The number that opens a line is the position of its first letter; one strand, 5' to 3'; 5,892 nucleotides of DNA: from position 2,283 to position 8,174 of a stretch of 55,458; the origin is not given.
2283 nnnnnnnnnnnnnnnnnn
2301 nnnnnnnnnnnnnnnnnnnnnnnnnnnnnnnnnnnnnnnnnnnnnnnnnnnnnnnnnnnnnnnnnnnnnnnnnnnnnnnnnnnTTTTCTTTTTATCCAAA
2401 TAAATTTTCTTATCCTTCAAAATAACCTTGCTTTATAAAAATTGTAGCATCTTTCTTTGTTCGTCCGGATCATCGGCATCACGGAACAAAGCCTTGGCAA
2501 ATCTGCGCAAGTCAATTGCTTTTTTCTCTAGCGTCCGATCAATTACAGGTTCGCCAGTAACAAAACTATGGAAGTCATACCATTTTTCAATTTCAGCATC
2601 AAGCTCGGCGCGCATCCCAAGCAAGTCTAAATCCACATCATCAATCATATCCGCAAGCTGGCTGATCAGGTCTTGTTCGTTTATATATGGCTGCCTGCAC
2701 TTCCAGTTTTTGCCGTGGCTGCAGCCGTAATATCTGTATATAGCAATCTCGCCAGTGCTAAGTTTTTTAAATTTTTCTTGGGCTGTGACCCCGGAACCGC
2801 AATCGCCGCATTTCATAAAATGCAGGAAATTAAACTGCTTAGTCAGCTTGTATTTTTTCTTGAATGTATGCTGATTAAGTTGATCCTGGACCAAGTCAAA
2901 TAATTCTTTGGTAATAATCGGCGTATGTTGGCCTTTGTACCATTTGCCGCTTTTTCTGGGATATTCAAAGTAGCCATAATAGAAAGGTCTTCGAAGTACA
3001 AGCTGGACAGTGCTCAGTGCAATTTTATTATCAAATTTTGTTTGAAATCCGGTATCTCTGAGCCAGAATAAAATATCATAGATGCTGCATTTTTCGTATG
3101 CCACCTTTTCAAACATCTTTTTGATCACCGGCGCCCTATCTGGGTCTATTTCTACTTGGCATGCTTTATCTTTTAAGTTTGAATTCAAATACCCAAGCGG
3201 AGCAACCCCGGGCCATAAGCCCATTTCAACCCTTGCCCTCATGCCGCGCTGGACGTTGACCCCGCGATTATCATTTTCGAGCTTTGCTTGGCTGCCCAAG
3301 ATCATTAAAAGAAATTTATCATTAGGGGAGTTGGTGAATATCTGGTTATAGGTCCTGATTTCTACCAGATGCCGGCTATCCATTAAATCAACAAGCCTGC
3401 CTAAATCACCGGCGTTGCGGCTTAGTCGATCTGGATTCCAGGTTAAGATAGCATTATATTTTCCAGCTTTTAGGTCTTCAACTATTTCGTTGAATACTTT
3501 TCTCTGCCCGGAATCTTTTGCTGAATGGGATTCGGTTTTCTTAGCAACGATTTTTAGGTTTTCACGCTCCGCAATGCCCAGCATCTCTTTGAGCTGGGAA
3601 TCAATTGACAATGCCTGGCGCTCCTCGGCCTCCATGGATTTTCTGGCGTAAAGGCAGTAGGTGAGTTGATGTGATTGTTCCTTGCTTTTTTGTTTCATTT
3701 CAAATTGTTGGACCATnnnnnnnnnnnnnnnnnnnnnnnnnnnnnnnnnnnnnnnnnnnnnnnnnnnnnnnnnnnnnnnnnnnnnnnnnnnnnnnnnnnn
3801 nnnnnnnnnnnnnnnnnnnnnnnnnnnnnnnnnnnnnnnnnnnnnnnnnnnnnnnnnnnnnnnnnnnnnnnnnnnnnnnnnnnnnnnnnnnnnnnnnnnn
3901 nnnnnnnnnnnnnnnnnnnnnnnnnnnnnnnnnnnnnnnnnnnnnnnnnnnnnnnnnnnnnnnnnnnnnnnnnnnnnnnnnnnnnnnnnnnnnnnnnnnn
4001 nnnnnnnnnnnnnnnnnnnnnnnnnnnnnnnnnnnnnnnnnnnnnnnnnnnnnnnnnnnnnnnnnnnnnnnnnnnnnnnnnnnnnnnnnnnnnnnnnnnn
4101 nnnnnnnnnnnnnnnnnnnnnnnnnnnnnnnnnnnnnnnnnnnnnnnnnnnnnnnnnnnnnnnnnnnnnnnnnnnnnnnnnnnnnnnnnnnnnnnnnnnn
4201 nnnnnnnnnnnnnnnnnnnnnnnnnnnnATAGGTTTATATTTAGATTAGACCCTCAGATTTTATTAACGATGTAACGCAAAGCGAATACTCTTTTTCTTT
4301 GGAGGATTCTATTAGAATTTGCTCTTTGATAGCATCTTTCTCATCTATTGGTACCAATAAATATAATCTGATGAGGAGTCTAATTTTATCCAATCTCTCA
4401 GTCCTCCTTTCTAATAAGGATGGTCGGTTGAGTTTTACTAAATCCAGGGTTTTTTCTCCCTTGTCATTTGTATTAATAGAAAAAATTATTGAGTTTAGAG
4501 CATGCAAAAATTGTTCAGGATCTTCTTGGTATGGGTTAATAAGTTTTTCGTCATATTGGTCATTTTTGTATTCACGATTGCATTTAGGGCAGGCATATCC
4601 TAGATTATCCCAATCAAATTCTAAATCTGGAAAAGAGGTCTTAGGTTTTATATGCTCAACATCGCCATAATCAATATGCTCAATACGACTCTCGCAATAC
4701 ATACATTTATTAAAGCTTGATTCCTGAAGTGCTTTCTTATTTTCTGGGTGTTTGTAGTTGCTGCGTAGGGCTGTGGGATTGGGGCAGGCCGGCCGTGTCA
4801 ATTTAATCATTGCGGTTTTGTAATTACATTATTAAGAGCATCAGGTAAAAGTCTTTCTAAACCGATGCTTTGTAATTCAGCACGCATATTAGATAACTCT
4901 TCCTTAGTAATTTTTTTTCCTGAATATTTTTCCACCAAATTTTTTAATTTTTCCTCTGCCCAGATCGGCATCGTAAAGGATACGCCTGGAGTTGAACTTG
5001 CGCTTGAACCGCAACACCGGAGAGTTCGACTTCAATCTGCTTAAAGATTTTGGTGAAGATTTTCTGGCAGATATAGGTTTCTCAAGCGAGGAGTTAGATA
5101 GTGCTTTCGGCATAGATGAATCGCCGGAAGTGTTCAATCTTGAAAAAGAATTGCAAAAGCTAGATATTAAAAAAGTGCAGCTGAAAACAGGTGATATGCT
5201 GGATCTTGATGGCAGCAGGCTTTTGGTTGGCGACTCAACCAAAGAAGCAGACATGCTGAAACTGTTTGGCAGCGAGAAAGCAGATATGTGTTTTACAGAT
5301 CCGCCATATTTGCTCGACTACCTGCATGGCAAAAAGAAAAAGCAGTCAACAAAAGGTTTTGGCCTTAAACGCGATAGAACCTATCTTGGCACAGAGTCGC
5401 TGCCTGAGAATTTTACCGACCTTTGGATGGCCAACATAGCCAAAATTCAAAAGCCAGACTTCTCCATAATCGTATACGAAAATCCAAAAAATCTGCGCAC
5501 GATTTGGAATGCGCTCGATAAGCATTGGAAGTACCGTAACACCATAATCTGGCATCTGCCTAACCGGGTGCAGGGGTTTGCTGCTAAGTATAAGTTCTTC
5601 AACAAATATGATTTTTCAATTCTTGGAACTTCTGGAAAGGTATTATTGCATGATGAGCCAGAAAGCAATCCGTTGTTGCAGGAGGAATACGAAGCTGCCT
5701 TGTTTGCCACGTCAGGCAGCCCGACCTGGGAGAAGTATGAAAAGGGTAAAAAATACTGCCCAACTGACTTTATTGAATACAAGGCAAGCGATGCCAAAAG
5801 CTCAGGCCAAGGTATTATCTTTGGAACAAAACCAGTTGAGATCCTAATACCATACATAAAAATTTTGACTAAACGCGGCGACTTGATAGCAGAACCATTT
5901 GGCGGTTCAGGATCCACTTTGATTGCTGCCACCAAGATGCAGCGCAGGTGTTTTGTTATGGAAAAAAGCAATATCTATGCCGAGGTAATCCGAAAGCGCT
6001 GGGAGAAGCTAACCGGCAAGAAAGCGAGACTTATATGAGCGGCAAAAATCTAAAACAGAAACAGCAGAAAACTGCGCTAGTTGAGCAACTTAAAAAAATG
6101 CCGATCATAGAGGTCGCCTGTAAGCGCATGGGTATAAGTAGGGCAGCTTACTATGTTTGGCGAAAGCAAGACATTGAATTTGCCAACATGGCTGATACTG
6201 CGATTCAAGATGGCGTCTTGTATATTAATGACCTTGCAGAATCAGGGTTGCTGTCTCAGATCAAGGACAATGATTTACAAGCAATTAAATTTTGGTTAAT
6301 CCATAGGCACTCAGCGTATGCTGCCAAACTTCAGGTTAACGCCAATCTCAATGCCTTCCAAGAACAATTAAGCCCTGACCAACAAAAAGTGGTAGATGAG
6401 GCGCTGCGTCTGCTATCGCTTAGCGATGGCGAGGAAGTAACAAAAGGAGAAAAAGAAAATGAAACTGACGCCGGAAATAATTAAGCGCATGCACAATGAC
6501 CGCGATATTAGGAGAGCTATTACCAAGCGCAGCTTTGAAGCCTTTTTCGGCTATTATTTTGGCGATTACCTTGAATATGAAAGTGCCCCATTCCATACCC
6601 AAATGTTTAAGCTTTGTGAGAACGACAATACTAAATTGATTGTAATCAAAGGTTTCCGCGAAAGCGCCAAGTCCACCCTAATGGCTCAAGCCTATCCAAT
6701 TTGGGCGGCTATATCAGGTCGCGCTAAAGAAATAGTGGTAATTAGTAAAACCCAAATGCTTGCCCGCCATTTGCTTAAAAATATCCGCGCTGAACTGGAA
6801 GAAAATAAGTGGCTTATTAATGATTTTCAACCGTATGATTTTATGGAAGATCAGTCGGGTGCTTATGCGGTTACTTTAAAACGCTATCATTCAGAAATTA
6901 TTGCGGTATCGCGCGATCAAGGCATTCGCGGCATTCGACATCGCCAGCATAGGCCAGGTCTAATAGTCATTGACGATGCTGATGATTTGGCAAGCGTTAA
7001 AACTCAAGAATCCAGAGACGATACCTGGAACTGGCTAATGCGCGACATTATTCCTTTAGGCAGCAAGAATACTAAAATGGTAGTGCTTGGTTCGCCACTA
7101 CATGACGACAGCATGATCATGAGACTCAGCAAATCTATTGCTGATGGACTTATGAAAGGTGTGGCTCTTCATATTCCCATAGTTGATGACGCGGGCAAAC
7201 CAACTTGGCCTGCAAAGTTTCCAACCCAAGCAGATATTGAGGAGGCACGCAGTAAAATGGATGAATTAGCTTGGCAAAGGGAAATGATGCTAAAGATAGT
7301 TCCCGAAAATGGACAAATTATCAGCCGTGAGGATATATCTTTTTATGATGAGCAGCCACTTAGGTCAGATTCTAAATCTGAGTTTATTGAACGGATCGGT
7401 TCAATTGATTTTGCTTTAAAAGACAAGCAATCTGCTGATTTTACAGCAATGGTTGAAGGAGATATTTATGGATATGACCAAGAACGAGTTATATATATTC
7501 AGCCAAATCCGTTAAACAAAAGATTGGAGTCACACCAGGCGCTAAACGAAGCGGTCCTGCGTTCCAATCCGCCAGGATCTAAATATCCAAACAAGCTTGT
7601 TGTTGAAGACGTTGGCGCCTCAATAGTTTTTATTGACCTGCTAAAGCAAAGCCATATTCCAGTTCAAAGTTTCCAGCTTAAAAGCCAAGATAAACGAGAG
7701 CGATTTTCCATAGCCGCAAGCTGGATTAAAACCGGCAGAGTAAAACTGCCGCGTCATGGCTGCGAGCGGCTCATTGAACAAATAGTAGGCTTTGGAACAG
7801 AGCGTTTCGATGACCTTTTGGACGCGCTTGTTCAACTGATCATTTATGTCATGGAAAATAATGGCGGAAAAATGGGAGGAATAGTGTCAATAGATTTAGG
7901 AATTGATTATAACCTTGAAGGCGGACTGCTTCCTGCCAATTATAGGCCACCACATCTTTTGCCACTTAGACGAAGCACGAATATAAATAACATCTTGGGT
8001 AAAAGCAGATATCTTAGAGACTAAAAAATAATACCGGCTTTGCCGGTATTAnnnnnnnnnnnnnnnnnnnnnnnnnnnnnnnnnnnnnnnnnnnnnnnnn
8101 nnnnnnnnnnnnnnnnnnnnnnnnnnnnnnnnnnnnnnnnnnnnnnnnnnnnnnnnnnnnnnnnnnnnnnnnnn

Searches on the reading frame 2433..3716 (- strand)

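Call 58: search_protein_families(library=pfam, proteins=[window:2433-3716:-], max_evalue=0.001)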
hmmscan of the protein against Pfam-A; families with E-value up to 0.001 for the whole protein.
window:2433-3716:- (427 aa): 3 families
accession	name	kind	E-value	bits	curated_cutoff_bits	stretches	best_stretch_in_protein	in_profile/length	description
PF00239.26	Resolvase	-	3.7e-21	76.2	23.3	1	22-166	3-143/145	Resolvase, N terminal domain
PF07508.19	Recombinase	-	6.8e-16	58.8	21.1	1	192-281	1-100/102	Recombinase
PF13408.12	Zn_ribbon_recom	-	8.3e-07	29.7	25.3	1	300-358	5-57/58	Recombinase zinc beta ribbon domain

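Call 77: search_protein_families(library=ncbifam, proteins=[window:2433-3716:-], max_evalue=0.001)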
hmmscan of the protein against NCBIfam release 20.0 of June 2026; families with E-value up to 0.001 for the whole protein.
window:2433-3716:- (427 aa): 5 families
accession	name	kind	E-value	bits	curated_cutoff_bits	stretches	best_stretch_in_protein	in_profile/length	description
NF047343.1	SCCmet_CcrB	equivalog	3.1e-31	108.6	900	1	19-339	8-338/542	cassette chromosome recombinase CcrB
NF047347.1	SCCmet_CcrC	equivalog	1.1e-20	73.6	900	1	21-333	6-337/558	cassette chromosome recombinase CcrC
NF041201.1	recomb_XisF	equivalog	1.8e-20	73.3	375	1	69-358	43-353/465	fdxN element excision recombinase XisF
NF047344.1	SCCmet_CcrA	equivalog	1.8e-12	47.2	700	1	36-357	16-320/442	cassette chromosome recombinase CcrA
NF049883.1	resolv_YneB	equivalog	3.7e-08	33.1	175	1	21-169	3-149/211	YneB family resolvase-like protein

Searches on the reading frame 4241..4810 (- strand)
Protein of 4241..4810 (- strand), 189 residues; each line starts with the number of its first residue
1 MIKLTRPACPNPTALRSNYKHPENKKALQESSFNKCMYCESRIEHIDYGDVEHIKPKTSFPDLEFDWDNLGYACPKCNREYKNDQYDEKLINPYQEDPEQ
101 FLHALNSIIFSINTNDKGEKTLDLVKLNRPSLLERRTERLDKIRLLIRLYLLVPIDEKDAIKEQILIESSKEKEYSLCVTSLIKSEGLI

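Call 58: search_protein_families(library=pfam, proteins=[window:4241-4810:-], max_evalue=0.001)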
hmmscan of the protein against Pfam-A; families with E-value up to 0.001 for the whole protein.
window:4241-4810:- (189 aa): 2 families
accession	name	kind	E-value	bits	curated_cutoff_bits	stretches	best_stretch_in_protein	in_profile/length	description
PF01844.29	HNH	-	2.9e-08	34.2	21.4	1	36-83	1-46/47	HNH endonuclease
PF14279.12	HNH_5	-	0.00062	20.1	27.5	0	36-92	1-53/56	HNH endonuclease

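Call 78: search_protein_families(library=padloc, proteins=[window:4241-4810:-], max_evalue=0.001)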
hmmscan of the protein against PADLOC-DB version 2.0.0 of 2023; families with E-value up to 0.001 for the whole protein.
window:4241-4810:- (189 aa): 66 families (the best 25 are shown)
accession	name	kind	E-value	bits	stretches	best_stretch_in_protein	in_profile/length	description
PDLC00337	PtuB1|PtuB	-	7.2e-58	194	1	11-186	34-211/216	Unknown function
PDLC00339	PtuB1|PtuB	-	3.4e-30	103.7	2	17-87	48-131/261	Unknown function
PDLC00336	PtuB1|PtuB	-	3.3e-29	100.3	1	14-144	44-177/250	Unknown function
PDLC00342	PtuB1|PtuB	-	1.4e-27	94.6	1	18-183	32-209/247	Unknown function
PDLC00292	PtuA1|PtuA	-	8e-21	72.1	1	17-184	42-242/726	AAA ATPase domain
PDLC02924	HNH_I-A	-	3.1e-20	71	1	24-182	34-195/198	-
PDLC00317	PtuB1|PtuB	-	6.5e-20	70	1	32-174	58-201/244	Unknown function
PDLC00328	PtuB1|PtuB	-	9.6e-19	66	2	17-83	44-119/295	Unknown function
PDLC00321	PtuB1|PtuB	-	1.2e-18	65.7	1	1-125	1-133/223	Unknown function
PDLC00332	PtuB1|PtuB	-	1.3e-18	65.6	1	16-146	31-170/212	Unknown function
PDLC00319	PtuB1|PtuB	-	1.4e-18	65.4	2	18-83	53-130/310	Unknown function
PDLC00288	PtuA1|PtuA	-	3.2e-18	63.7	2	24-83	55-126/733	AAA ATPase domain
PDLC00324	PtuB1|PtuB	-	2.1e-17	61.6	1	25-163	34-185/209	Unknown function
PDLC00331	PtuB1|PtuB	-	2.4e-17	61.3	1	1-101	1-98/222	Unknown function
PDLC00316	PtuB1|PtuB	-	2.7e-16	58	2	20-84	51-123/301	Unknown function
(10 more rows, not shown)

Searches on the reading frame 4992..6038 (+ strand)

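Call 58: search_protein_families(library=pfam, proteins=[window:4992-6038:+], max_evalue=0.001)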
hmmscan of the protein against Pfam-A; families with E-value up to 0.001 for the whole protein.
window:4992-6038:+ (348 aa): 2 families
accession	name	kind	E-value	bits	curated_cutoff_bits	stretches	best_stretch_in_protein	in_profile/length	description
PF01555.25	N6_N4_Mtase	-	3.4e-18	66.9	26.7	1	98-334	2-220/221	DNA methylase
PF01170.24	UPF0020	-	0.00055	20.1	22.3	0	294-342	27-74/197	RMKL-like, methyltransferase domain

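Call 78: search_protein_families(library=padloc, proteins=[window:4992-6038:+], max_evalue=0.001)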
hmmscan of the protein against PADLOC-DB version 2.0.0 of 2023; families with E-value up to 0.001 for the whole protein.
window:4992-6038:+ (348 aa): 37 families (the best 25 are shown)
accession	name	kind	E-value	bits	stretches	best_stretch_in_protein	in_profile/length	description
PDLC03371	MTase_II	-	1.9e-29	101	1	87-341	20-256/260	Type II methyltransferase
PDLC03229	MTase_II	-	4.2e-26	89.7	2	279-345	342-408/436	Type II methyltransferase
PDLC03216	MTase_II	-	1.7e-17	61.4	2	73-205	10-139/364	Type II methyltransferase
PDLC03299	MTase_II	-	1.7e-13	48.7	2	279-338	199-258/296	Type II methyltransferase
PDLC03738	oMTase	-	4.5e-12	43.3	2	77-205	23-148/376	orphan methyltransferase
PDLC03265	MTase_II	-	9e-12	43.1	1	278-340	269-331/333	Type II methyltransferase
PDLC03353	MTase_II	-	1.7e-11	42.2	1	85-338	16-251/260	Type II methyltransferase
PDLC03339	MTase_II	-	2.9e-11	40.7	1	279-340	213-274/399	Type II methyltransferase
PDLC03228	MTase_II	-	3.6e-10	38.1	1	271-336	139-204/227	Type II methyltransferase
PDLC03387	MTase_II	-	5.7e-10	36.8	1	176-338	137-276/289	Type II methyltransferase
PDLC03238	MTase_II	-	7.4e-10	36.4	1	281-344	309-370/428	Type II methyltransferase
PDLC03308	MTase_II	-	3e-09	34.4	1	254-338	315-396/419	Type II methyltransferase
PDLC04134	mad2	-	1.9e-08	31.6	1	36-178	314-416/492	mads_2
PDLC03354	MTase_II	-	5.7e-08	30.2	1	251-341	303-386/425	Type II methyltransferase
PDLC03636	MTase_III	-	1e-07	29.1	1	270-340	337-408/575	Type III methyltransferase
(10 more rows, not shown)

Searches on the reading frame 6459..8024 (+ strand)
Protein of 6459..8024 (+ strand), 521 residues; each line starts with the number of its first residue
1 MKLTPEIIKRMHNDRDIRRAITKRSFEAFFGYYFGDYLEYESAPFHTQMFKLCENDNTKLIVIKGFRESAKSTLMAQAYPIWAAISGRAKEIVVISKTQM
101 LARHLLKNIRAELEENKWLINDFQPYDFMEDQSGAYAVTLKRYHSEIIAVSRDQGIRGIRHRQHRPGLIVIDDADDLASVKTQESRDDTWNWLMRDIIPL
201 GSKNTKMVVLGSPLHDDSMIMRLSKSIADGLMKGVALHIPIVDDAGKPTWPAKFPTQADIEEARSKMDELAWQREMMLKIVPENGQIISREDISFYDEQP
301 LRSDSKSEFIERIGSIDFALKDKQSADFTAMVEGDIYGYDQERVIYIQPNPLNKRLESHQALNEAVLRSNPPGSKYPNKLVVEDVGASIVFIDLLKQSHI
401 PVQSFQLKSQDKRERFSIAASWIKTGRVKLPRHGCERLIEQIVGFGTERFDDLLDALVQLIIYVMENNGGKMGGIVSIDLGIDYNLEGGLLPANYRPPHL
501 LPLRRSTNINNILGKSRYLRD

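Call 58: search_protein_families(library=pfam, proteins=[window:6459-8024:+], max_evalue=0.001)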
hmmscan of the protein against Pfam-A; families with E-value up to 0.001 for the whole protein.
window:6459-8024:+ (521 aa): 0 families

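Call 77: search_protein_families(library=ncbifam, proteins=[window:6459-8024:+], max_evalue=0.001)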
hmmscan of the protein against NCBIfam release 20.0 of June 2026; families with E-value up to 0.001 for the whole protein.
window:6459-8024:+ (521 aa): 2 families
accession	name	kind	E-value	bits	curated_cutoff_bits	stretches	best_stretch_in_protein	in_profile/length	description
NF033889.1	termin_lrg_T7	equivalog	1.7e-14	53.5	150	1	25-308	1-297/500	phage terminase large subunit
TIGR01630.1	psiM2_ORF9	equivalog_domain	3.4e-05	24.4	41.65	1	400-465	73-141/142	phage terminase large subunit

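Call 78: search_protein_families(library=padloc, proteins=[window:6459-8024:+], max_evalue=0.001)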
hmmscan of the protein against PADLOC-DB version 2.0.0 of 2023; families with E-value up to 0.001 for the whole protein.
window:6459-8024:+ (521 aa): 0 families
